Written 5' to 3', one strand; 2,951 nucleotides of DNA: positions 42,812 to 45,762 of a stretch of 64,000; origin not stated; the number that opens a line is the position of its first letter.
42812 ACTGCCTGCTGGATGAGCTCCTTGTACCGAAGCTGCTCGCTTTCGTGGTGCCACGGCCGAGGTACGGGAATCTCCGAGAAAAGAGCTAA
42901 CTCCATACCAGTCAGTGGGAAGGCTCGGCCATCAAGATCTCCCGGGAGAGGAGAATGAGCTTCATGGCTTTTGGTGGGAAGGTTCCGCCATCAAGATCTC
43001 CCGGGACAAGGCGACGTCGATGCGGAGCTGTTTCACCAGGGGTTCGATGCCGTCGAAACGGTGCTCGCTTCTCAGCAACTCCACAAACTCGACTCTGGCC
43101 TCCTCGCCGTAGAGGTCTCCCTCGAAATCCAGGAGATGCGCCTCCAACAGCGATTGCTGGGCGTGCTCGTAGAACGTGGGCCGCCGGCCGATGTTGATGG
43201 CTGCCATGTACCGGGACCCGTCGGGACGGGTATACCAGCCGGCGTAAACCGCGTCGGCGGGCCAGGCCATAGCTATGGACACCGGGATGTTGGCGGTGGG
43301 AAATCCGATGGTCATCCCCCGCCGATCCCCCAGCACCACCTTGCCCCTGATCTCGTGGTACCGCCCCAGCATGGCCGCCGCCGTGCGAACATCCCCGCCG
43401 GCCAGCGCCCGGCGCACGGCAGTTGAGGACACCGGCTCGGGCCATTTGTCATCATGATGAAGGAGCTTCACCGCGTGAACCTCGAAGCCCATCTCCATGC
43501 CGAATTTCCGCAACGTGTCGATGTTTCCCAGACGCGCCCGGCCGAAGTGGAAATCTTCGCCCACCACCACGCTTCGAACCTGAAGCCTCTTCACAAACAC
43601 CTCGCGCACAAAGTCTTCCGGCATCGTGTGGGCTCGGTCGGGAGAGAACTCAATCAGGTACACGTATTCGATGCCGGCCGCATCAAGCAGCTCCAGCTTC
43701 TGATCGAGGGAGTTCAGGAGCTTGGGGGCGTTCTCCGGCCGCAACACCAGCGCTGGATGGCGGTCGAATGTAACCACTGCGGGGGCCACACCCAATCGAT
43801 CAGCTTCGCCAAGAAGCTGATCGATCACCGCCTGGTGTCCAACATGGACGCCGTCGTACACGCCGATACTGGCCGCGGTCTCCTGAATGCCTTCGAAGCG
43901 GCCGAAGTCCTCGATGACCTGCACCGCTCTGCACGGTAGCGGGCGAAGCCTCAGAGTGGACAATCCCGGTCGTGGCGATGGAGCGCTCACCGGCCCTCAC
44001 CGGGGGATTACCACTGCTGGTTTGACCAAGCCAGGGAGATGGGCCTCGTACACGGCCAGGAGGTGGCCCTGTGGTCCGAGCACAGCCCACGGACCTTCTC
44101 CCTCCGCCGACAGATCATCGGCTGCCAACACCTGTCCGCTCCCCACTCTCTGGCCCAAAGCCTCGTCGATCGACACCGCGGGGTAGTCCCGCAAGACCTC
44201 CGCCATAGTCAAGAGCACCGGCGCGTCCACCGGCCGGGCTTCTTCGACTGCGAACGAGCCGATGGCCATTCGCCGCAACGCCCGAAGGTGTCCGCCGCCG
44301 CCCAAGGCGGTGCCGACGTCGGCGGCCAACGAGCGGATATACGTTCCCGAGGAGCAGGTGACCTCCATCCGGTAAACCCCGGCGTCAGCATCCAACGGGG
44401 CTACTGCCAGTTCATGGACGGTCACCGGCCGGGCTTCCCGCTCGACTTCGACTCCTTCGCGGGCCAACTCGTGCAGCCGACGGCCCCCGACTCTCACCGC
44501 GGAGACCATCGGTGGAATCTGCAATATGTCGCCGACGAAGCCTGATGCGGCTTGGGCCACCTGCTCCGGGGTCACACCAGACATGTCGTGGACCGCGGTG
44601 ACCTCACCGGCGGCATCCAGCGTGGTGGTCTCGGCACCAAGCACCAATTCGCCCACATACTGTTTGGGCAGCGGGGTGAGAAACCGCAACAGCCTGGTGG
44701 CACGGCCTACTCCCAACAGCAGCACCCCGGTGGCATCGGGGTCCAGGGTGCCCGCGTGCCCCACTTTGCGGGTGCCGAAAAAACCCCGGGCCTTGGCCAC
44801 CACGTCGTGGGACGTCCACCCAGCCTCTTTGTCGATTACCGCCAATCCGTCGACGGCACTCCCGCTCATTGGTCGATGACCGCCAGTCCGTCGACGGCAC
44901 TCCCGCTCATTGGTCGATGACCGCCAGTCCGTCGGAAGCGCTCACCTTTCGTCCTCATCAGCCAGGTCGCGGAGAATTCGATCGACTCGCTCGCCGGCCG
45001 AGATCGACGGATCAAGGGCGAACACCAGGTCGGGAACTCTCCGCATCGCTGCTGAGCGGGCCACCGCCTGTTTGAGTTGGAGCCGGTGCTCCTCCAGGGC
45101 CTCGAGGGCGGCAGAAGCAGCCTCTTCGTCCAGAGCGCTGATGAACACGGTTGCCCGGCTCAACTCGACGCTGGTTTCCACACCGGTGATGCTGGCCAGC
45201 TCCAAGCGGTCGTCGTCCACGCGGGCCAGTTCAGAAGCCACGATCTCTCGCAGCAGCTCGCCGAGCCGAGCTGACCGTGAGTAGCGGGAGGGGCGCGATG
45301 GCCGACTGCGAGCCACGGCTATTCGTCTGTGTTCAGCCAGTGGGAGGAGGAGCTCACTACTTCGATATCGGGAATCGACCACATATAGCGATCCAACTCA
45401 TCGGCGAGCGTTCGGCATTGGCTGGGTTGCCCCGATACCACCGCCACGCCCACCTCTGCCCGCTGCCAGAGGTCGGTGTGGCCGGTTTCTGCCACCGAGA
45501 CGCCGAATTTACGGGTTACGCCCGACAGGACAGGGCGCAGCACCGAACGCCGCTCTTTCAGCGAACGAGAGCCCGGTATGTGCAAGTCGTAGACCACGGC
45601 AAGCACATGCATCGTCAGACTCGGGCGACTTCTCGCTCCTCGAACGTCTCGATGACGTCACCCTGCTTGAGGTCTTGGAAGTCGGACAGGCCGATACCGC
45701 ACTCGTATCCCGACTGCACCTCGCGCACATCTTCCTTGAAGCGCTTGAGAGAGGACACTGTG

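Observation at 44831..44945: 41-bp tandem repeat at the rbfA/truB junction builds a relay of start/stop-overlapping mini-ORFs (MIRU-like)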

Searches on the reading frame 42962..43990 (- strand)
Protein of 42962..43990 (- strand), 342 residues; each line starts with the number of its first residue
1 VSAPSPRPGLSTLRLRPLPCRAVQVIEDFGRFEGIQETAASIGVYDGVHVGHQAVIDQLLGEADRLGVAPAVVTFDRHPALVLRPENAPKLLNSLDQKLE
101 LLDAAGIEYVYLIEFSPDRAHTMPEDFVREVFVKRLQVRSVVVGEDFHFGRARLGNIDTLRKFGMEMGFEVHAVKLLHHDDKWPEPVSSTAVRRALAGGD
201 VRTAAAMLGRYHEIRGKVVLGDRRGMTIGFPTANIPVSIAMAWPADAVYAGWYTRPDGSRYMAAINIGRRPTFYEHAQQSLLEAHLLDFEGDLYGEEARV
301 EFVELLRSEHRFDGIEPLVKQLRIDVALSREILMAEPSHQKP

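Call 7: search_protein_families(library=pfam, proteins=[window:42962-43990:-])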
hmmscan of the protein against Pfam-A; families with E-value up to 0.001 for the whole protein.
window:42962-43990:- (342 aa): 3 families
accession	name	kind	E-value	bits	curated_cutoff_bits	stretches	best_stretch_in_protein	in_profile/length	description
PF06574.18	FAD_syn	-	9.5e-45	152.7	27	1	36-190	6-157/158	FAD synthetase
PF01687.23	Flavokinase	-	1.6e-36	125.7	19.6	1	208-333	1-124/124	Riboflavin kinase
PF01467.32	CTP_transf_like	-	2.1e-05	25.2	21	1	42-194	3-132/133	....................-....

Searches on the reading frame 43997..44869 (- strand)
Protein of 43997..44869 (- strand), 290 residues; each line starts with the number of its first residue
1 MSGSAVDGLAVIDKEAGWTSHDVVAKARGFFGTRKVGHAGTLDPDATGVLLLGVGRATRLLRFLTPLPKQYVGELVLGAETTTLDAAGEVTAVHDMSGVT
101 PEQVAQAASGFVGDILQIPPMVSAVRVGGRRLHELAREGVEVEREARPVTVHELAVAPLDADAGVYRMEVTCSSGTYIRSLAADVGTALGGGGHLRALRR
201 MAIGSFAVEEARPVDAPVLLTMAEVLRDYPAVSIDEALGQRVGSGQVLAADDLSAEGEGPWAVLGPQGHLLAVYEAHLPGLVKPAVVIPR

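Call 7: search_protein_families(library=pfam, proteins=[window:43997-44869:-])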
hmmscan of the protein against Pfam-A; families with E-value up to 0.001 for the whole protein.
window:43997-44869:- (290 aa): 3 families
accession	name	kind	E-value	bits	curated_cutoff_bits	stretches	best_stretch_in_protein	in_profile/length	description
PF01509.24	TruB_N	-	4.8e-49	167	27.3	1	29-178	2-149/149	TruB family pseudouridylate synthase (N terminal domain)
PF16198.10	TruB_C_2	-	1.5e-07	31.9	29.3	1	179-221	1-41/66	tRNA pseudouridylate synthase B C-terminal domain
PF09142.17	TruB_C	-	7.7e-05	22.8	28.7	1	229-277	1-45/56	tRNA Pseudouridine synthase II, C terminal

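Call 8: find_related_loci(query=window:43997-44869:-, collection=genome_contigs, flank=3000)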
Query window:43997-44869:- (290 aa) in genome_contigs; peptide patterns used: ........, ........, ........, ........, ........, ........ (x = any residue, [..] = any of these).
558 stretches matched a pattern; 361 encode a relative of the query (tblastn E <= 1e-3); the best 80 are kept; 80 distinct loci.
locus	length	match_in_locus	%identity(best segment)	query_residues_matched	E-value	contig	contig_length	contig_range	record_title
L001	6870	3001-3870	96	1-290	0e+0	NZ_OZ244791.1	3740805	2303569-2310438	MAG: Candidatus Poriferisocius sp. isolate cde17ac8-0948-4364-bd42-6cfd40f4f062 chromosome 1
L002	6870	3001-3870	96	1-290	0e+0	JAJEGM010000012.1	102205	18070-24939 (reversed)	MAG: Acidimicrobiia bacterium isolate p16x57bins.12 k141_966707, whole genome shotgun sequence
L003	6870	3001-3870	96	1-290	3e-180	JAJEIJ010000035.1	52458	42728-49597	MAG: Acidimicrobiia bacterium isolate p16x65bins.37 k141_18870, whole genome shotgun sequence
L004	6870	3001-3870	96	1-290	7e-180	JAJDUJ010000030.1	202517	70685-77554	MAG: Acidimicrobiia bacterium isolate jk18x1bzbins.74 k141_1276266, whole genome shotgun sequence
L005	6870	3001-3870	94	1-290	5e-177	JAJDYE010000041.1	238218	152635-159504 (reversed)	MAG: Acidimicrobiia bacterium isolate jk18x27bins.72 k141_130160, whole genome shotgun sequence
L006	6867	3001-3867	84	1-289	3e-160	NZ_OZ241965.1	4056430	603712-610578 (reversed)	MAG: Candidatus Poriferisocius sp. isolate b25f411a-8abc-437d-a916-241d4d5bb498 chromosome 1, complete sequence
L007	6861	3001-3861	86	4-290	5e-160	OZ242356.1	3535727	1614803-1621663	MAG: Acidimicrobiales bacterium isolate 1ff3c0e0-a0fb-4382-b91d-522820076fd5 genome assembly, chromosome: 1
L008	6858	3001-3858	84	4-289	8e-159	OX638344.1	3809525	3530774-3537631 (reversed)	MAG: uncultured Acidimicrobiales bacterium isolate f043cee6-6750-45b5-b834-f9289512c0be genome assembly, chromosome: 1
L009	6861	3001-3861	84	4-290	5e-158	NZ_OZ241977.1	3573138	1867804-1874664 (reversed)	MAG: Candidatus Poriferisocius sp. isolate 487b4cec-4729-4ab4-8a52-7084cce3f8e8 chromosome 1, complete sequence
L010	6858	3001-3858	84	4-289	2e-157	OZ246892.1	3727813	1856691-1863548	MAG: Acidimicrobiales bacterium isolate 3c6b77ed-a9df-485c-af98-3e10d3554373 genome assembly, chromosome: 1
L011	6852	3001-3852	83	7-290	4e-157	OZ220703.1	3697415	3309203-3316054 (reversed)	MAG: Acidimicrobiales bacterium isolate 8adfe4d6-2910-4d5b-99a4-34b3ebb1dbab genome assembly, chromosome: 1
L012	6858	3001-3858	83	4-289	5e-157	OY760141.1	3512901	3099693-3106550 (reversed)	MAG: Acidimicrobiales bacterium isolate 5b15a54b-9cf3-459b-830c-82dda2a8371f genome assembly, chromosome: 1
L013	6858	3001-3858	79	4-289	1e-154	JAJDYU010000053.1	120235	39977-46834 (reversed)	MAG: Acidimicrobiia bacterium isolate jk18x34bins.52 k141_485730, whole genome shotgun sequence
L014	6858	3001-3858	83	4-289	6e-154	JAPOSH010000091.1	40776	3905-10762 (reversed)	MAG: bacterium isolate CAR2_bin_19 NODE_277_length_40776_cov_6.3718, whole genome shotgun sequence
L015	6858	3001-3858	84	4-289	2e-153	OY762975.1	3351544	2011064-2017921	MAG: Acidimicrobiales bacterium isolate b2754c8c-b586-4d69-863e-0c5c3858fa40 genome assembly, chromosome: 1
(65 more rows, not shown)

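Call 9: find_homologous_proteins(query=window:43997-44869:-)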
Query window:43997-44869:- (290 aa): 8000 proteins with E <= 0.001 among 8000 candidates; the best 120 are listed.
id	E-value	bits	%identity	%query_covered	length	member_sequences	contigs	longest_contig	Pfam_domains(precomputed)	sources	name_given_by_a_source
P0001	2.2e-173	594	95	100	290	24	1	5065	PF01509.24,PF16198.11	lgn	-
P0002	8.6e-158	543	86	99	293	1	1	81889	PF01509.24,PF16198.11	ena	-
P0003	6.9e-157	540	86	99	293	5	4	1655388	PF01509.24,PF16198.11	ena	-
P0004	1.5e-156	539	86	99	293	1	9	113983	PF01509.24,PF16198.11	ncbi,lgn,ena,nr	ncbi:MAG: tRNA pseudouridine(55) synthase TruB [bacterium]|nr:tRNA pseudouridine(55) synthase TruB [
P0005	3.5e-156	538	86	99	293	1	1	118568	PF01509.24,PF16198.11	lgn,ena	-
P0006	8.8e-156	536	86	99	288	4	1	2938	PF01509.24,PF16198.11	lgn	-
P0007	4.2e-154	531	86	99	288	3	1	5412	PF01509.24,PF16198.11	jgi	-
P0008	4.6e-154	531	85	99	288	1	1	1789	PF01509.24,PF16198.11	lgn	-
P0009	7.1e-154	530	85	99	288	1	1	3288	PF01509.24,PF16198.11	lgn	-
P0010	7.2e-154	530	83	99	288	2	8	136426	PF01509.24,PF16198.11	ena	-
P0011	8.2e-154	530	85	99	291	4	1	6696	PF01509.24,PF16198.11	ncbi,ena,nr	ncbi:MAG: tRNA pseudouridine(55) synthase TruB [bacterium]|nr:tRNA pseudouridine(55) synthase TruB [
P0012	9.4e-154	530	85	99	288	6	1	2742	PF01509.24,PF09142.18,PF16198.11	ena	-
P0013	1.2e-153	529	83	99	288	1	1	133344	PF01509.24,PF16198.11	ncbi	-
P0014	1.6e-153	529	83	99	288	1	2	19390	PF01509.24,PF16198.11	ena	-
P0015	1.9e-153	529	85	99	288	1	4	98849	PF01509.24,PF16198.11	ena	-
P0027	8.4e-151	520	83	100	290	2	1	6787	PF01509.24,PF16198.11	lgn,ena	-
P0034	3.1e-150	518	82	100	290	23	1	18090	PF01509.24,PF16198.11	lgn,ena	-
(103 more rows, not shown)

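Call 16: find_encoding_contigs(protein=window:43997-44869:-, flank=1500, max_places=10)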
Protein window:43997-44869:- (290 aa): 1 contig read that carries it; 1 place shown.
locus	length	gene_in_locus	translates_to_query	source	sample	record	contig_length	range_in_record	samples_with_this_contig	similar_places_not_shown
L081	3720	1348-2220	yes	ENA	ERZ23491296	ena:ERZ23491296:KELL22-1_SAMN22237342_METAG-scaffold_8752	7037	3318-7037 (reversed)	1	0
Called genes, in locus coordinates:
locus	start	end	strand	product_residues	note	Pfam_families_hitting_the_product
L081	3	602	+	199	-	?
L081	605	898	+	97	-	PF04456:DUF503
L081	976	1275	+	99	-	PF02033:RBFA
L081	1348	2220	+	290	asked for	PF01509:TruB_N, PF16198:TruB_C_2 (weak)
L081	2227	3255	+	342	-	PF06574:FAD_syn, PF01467:CTP_transf_like (faint), PF01687:Flavokinase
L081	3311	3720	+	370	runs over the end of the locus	PF00296:Bac_luciferase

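Call 24: find_encoding_contigs(protein=P0003, flank=700, max_places=2)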
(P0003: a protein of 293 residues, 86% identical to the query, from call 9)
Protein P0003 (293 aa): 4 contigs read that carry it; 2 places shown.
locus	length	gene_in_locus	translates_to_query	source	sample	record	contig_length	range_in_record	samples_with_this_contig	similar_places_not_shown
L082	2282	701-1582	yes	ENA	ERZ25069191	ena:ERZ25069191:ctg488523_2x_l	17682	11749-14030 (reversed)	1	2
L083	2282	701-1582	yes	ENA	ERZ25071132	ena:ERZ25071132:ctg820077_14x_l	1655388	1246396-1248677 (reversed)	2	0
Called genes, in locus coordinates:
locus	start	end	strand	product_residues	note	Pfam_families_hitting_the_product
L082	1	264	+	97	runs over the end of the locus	PF04456:DUF503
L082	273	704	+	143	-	PF02033:RBFA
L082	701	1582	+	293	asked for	PF01509:TruB_N, PF16198:TruB_C_2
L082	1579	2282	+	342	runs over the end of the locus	PF01467:CTP_transf_like (weak), PF06574:FAD_syn, PF01687:Flavokinase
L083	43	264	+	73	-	PF04456:DUF503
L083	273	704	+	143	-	PF02033:RBFA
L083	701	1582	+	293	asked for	PF01509:TruB_N, PF16198:TruB_C_2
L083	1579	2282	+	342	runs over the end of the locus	PF01467:CTP_transf_like (weak), PF06574:FAD_syn, PF01687:Flavokinase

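Call 25: find_encoding_contigs(protein=P0034, flank=700, max_places=3)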
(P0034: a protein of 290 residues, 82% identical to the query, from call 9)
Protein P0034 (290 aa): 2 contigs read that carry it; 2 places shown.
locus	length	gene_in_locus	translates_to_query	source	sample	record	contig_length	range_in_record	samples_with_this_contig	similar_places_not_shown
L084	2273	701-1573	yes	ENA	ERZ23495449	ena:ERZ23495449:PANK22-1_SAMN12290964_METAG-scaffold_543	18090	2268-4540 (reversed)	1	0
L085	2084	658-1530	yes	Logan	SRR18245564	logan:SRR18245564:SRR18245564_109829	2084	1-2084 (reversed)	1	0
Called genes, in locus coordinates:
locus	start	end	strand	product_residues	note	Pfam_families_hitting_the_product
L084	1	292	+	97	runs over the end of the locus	PF04456:DUF503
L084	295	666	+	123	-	PF02033:RBFA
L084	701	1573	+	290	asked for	PF01509:TruB_N, PF16198:TruB_C_2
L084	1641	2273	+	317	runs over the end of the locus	PF06574:FAD_syn, PF01467:CTP_transf_like (weak), PF01687:Flavokinase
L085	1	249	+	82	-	?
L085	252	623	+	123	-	PF02033:RBFA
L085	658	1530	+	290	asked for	PF01509:TruB_N, PF16198:TruB_C_2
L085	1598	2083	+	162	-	?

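Call 26: find_encoding_contigs(protein=P0027, flank=700, max_places=3)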
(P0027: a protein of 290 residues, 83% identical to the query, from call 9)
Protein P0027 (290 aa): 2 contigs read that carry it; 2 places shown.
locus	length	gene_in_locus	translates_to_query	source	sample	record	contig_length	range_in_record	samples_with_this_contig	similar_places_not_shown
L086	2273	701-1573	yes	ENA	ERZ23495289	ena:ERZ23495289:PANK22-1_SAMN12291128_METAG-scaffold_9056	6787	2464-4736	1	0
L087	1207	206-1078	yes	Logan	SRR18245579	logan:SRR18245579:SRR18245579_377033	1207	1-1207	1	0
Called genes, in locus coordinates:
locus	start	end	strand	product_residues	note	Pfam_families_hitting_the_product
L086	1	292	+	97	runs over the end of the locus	PF04456:DUF503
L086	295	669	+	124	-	PF02033:RBFA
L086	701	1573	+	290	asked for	PF01509:TruB_N, PF16198:TruB_C_2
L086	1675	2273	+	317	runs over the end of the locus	PF01467:CTP_transf_like (faint), PF06574:FAD_syn, PF01687:Flavokinase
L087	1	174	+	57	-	?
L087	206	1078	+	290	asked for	PF01509:TruB_N, PF16198:TruB_C_2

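Call 27: find_encoding_contigs(protein=P0001, flank=700, max_places=4)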
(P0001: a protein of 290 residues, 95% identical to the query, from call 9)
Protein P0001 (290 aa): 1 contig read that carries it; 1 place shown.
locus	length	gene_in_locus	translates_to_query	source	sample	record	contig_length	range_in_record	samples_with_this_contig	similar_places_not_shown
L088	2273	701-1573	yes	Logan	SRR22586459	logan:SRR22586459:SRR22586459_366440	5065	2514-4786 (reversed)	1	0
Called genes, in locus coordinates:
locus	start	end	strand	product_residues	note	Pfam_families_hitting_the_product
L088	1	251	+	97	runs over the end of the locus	PF04456:DUF503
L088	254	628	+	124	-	PF02033:RBFA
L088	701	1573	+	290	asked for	PF01509:TruB_N, PF16198:TruB_C_2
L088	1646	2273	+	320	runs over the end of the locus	PF06574:FAD_syn, PF01467:CTP_transf_like (faint), PF01687:Flavokinase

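Call 41: find_related_loci(query=window:43997-44869:-, collection=metagenome_contigs, flank=1200)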
Query window:43997-44869:- (290 aa) in metagenome_contigs; peptide patterns used: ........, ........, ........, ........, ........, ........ (x = any residue, [..] = any of these).
506 stretches matched a pattern; 304 encode a relative of the query (tblastn E <= 1e-3); the best 80 are kept; 80 distinct loci.
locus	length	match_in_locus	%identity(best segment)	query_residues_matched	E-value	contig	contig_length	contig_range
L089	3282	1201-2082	65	3-288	9e-117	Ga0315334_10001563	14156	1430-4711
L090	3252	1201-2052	66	7-288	2e-116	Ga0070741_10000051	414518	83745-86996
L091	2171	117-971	66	9-288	3e-118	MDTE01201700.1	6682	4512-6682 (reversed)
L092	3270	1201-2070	65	5-288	1e-114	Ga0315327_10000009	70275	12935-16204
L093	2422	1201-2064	66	7-288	1e-116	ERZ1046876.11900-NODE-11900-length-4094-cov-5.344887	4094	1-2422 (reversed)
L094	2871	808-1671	66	7-288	6e-117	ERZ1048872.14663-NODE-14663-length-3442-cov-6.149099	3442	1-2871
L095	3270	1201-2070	65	5-288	1e-113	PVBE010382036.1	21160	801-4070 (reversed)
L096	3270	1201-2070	65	5-288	7e-114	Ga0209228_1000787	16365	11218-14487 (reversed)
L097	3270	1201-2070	65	5-288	1e-113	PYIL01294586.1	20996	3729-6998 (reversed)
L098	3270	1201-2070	65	5-288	1e-113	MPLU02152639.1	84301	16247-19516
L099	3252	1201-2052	67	7-288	4e-113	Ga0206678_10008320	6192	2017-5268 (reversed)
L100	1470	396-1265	65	5-288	5e-122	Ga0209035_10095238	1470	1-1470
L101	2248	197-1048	67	7-288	2e-115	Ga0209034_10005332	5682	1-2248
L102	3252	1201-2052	67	7-288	5e-113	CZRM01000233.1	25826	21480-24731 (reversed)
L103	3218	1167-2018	67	7-288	1e-113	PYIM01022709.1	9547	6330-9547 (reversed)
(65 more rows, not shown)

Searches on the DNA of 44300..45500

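Call 39: search_rna_families(source=window, start=44300, end=45500, threshold=evalue, max_evalue=1)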
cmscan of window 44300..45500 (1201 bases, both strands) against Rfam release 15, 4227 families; matches with E-value up to 1: 0.
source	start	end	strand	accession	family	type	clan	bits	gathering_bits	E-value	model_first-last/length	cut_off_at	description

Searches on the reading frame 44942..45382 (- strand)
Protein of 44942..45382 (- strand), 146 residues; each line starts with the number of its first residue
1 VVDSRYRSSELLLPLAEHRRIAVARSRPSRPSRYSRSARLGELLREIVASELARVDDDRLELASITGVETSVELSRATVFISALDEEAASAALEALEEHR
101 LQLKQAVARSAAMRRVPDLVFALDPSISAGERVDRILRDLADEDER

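Call 7: search_protein_families(library=pfam, proteins=[window:44942-45382:-])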
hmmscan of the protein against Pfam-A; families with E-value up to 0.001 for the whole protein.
window:44942-45382:- (146 aa): 1 family
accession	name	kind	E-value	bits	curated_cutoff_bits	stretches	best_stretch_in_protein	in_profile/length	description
PF02033.23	RBFA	-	3.5e-20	72.7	34.7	1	36-137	1-105/105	Ribosome-binding factor A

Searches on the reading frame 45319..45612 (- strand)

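Call 7: search_protein_families(library=pfam, proteins=[window:45319-45612:-])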
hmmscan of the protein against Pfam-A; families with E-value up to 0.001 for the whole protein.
window:45319-45612:- (97 aa): 1 family
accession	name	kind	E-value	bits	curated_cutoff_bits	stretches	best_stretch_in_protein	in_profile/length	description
PF04456.17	DUF503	-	3.8e-25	88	22.4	1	4-88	2-86/88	Protein of unknown function (DUF503)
